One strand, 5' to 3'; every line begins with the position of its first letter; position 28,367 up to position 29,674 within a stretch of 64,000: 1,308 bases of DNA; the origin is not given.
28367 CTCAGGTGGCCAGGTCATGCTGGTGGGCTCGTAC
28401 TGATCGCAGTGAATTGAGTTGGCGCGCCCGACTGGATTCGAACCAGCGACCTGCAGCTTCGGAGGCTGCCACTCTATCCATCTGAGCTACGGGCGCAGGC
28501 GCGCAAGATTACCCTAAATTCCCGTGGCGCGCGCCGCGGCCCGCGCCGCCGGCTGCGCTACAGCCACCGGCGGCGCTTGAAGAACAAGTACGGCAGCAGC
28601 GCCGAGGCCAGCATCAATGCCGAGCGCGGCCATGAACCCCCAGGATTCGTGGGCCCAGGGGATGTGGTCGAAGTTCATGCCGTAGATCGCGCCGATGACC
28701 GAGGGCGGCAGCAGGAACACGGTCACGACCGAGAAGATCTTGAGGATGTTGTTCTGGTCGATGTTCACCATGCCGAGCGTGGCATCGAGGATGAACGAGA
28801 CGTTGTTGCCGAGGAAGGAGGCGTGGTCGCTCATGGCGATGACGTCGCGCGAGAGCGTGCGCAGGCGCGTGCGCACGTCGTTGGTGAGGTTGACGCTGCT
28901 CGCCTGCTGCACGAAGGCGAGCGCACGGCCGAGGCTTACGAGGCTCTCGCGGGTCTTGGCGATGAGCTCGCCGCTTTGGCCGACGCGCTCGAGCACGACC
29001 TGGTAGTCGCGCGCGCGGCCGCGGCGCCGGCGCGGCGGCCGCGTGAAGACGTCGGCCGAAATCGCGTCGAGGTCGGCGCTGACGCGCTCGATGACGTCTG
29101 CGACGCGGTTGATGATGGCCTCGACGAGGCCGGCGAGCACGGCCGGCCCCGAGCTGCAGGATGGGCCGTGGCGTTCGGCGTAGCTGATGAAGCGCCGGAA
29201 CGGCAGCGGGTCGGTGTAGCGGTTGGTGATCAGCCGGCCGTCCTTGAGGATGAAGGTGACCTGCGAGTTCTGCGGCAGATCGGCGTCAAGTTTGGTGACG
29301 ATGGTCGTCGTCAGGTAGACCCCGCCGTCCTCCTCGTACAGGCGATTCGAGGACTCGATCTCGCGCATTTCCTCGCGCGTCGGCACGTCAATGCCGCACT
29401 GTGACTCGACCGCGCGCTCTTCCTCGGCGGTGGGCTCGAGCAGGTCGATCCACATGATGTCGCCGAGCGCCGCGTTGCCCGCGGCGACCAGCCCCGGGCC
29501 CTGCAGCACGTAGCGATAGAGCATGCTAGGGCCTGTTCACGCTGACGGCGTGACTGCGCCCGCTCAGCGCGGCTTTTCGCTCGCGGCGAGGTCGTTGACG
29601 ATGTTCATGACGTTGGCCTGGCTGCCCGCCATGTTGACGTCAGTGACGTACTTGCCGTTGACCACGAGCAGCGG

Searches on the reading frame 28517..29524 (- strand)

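Call 51: search_protein_families(library=pfam, proteins=[window:28517-29524:-], max_evalue=0.00001)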
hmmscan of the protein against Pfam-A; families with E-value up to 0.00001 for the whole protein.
window:28517-29524:- (336 aa): 1 family
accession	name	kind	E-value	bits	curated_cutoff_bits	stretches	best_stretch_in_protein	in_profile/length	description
PF01544.23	CorA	-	5e-39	134.8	27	1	22-314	3-289/292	CorA-like Mg2+ transporter protein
